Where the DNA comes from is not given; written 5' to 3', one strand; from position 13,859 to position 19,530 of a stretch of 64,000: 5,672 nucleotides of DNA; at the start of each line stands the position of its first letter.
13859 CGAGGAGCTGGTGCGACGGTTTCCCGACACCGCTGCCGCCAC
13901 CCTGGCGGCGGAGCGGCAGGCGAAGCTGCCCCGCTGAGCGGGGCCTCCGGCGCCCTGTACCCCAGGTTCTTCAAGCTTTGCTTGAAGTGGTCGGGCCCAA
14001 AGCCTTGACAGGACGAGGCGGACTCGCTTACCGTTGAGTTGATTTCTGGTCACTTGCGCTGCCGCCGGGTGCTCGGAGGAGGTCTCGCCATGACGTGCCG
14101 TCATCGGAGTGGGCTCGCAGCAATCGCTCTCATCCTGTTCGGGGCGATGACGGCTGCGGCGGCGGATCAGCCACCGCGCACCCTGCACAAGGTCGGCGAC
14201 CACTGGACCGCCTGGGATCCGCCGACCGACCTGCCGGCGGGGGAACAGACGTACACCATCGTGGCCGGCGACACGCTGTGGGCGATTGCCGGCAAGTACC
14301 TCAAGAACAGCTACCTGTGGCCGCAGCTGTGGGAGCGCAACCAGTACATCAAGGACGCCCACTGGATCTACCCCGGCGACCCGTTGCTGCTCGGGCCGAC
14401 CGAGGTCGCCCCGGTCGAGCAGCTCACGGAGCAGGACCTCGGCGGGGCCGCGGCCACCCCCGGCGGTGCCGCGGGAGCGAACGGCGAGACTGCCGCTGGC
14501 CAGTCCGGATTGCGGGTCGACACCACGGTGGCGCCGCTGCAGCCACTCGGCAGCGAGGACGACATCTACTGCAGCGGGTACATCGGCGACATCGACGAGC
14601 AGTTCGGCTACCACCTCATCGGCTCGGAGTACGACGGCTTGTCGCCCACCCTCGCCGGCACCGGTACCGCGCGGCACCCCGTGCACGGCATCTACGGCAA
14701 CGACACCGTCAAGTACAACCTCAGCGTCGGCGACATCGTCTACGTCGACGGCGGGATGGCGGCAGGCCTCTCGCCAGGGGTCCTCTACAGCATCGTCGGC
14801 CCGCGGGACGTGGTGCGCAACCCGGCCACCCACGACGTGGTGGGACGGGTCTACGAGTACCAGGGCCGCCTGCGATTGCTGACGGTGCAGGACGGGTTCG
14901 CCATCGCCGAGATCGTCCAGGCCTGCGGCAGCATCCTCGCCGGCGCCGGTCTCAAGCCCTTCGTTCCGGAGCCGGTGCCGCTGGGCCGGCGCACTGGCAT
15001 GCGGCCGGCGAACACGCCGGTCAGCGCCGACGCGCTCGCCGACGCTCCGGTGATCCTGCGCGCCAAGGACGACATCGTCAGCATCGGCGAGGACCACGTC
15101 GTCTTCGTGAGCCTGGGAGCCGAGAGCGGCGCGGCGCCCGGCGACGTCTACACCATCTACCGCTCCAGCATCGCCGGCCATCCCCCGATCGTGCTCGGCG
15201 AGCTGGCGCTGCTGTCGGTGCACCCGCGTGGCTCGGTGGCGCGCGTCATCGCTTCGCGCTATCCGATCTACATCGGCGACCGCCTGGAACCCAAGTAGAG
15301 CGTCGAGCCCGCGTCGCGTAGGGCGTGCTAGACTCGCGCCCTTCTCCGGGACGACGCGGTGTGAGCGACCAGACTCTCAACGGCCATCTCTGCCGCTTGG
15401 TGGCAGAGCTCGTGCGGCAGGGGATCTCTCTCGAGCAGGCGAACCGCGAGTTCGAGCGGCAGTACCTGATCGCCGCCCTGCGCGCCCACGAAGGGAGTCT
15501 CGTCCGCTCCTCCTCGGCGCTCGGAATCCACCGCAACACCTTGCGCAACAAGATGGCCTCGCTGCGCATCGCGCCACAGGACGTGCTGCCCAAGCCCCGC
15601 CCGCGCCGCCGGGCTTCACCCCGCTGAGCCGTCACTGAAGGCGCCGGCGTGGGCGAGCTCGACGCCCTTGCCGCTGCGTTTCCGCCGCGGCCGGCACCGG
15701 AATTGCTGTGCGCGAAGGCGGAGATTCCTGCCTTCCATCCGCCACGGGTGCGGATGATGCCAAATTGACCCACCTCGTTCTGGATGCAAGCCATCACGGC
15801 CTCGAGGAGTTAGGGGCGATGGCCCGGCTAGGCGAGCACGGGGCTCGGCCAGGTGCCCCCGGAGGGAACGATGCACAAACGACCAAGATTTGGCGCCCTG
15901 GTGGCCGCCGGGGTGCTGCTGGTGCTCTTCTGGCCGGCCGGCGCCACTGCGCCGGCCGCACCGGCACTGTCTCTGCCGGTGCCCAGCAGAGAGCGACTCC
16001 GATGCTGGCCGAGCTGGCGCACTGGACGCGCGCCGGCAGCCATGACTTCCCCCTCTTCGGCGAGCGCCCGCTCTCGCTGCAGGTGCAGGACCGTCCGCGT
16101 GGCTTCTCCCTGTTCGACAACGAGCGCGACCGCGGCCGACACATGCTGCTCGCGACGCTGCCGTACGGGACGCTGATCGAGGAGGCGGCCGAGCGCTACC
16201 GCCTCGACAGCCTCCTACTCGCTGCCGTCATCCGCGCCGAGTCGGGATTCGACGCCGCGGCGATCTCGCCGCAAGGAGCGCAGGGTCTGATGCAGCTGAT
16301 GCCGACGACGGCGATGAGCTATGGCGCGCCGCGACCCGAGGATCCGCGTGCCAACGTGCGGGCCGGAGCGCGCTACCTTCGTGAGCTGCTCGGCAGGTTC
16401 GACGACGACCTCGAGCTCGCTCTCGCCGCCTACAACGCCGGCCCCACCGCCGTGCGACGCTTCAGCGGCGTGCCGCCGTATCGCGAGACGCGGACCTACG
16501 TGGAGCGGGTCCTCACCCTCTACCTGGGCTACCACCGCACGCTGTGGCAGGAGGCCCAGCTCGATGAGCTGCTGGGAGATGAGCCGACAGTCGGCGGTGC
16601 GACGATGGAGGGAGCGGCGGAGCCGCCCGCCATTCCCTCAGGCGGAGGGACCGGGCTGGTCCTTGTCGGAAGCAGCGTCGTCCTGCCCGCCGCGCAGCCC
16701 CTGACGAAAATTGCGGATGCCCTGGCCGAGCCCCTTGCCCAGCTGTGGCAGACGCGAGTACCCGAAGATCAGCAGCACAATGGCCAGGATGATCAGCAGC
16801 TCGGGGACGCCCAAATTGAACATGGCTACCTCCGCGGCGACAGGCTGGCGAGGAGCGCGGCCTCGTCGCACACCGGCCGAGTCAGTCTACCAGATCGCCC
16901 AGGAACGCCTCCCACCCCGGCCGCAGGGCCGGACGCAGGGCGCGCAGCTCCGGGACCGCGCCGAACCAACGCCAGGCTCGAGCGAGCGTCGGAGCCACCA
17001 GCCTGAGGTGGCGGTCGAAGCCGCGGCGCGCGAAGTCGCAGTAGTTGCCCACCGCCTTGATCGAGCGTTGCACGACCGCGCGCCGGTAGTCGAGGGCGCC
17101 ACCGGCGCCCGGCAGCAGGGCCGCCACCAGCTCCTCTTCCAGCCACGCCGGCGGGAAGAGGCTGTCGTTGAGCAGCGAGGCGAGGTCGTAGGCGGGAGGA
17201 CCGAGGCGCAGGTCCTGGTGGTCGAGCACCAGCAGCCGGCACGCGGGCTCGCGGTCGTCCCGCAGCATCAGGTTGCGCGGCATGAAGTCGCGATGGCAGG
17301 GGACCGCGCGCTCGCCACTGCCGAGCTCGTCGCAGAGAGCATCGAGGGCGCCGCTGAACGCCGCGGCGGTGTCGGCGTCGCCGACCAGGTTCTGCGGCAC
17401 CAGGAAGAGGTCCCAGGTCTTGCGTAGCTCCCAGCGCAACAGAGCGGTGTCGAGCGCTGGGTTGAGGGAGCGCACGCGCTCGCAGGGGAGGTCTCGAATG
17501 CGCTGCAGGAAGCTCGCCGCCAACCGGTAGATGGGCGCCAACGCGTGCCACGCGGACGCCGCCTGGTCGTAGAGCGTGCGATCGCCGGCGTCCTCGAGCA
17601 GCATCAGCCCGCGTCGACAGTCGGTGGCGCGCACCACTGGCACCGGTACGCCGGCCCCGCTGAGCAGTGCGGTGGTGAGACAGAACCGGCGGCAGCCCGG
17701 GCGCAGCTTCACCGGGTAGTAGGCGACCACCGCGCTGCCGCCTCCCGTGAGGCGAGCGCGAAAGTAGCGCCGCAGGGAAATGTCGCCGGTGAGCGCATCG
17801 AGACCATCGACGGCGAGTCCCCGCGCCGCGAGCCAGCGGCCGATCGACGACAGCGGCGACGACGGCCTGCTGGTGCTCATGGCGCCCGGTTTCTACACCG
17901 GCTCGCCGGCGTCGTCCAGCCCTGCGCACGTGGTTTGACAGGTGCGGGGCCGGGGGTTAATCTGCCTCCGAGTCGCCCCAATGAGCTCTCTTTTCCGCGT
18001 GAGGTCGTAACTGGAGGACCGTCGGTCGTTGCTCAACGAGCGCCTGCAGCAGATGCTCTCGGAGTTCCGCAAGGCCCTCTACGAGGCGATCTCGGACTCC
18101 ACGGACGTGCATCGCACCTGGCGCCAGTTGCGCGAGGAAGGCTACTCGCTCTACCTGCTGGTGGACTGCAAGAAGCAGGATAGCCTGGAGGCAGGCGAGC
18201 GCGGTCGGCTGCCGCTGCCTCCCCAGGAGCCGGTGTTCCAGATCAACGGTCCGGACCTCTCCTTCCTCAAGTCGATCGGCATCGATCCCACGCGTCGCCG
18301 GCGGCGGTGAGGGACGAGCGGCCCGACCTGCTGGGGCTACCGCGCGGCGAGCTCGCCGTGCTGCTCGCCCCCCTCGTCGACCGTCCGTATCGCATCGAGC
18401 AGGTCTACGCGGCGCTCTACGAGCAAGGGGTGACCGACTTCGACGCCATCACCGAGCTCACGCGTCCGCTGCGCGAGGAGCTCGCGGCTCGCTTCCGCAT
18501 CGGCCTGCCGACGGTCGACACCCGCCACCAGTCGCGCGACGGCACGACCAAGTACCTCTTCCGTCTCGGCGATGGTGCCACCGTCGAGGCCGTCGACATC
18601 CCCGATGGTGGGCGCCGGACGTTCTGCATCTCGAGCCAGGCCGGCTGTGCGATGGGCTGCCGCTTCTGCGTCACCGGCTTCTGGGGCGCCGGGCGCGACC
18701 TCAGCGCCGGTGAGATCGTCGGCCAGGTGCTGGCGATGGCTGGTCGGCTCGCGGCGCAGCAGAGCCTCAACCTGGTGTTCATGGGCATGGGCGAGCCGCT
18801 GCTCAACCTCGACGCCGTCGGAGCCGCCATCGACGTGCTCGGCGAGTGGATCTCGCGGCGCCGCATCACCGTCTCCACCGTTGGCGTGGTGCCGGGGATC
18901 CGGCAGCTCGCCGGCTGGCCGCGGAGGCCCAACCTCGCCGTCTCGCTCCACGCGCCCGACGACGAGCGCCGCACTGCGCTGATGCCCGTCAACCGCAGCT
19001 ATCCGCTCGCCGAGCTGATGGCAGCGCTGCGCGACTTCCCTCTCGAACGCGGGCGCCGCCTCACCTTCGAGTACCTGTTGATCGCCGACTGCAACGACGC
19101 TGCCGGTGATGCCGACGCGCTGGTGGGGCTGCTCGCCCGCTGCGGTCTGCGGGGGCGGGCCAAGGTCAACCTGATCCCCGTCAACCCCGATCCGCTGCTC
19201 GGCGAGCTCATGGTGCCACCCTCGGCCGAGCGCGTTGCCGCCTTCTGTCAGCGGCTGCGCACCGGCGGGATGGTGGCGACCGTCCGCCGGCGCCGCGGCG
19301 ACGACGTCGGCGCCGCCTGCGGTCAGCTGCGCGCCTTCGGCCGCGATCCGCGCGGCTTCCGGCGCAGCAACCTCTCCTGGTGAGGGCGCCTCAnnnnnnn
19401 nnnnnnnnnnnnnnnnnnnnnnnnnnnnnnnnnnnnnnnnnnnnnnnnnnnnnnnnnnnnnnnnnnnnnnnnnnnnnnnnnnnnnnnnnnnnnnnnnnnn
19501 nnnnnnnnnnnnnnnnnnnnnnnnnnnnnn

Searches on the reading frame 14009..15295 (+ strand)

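Call 23: search_protein_families(library=pfam, proteins=[window:14009-15295:+], max_evalue=0.0001)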
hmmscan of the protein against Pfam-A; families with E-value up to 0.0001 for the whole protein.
window:14009-15295:+ (429 aa): 1 family
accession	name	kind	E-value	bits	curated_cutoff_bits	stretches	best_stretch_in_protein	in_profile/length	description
PF01476.26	LysM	-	1.6e-07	31.6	20.9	1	82-127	1-41/43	LysM domain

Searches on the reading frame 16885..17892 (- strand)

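Call 15: search_protein_families(library=pfam, proteins=[window:16885-17892:-], max_evalue=0.001)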
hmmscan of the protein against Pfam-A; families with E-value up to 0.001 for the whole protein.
window:16885-17892:- (336 aa): 3 families
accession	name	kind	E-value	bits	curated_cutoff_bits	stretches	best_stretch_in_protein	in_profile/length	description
PF01636.29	APH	-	6.7e-19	69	23.2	1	34-259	5-230/239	Phosphotransferase enzyme family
PF02958.26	EcKL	-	2.3e-05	24.3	22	1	193-245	212-265/294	Ecdysteroid kinase-like family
PF07914.17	DUF1679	-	0.00051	19.5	24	1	186-245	260-318/414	Uncharacterized oxidoreductase dhs-27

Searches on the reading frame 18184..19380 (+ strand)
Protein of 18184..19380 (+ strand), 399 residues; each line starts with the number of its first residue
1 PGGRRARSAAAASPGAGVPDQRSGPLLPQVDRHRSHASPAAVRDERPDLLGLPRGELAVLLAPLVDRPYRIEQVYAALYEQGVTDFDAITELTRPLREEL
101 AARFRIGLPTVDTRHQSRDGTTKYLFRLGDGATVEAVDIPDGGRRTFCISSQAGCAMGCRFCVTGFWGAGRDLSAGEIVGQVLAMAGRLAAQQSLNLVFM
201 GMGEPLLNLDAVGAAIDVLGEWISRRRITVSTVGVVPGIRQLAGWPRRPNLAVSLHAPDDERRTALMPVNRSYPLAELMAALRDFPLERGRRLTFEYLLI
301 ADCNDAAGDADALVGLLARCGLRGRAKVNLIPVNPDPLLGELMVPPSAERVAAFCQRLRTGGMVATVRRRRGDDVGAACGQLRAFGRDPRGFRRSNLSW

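Call 15: search_protein_families(library=pfam, proteins=[window:18184-19380:+], max_evalue=0.001)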
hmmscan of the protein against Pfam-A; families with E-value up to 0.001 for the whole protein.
window:18184-19380:+ (399 aa): 2 families
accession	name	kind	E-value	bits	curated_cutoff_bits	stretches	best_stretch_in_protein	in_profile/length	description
PF04055.27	Radical_SAM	-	9e-12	45.9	29.5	1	150-285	2-136/166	Radical SAM superfamily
PF21016.3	RlmN_N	-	2.1e-09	37.4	24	1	48-106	2-60/60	Ribosomal RNA large subunit methyltransferase N-terminal domain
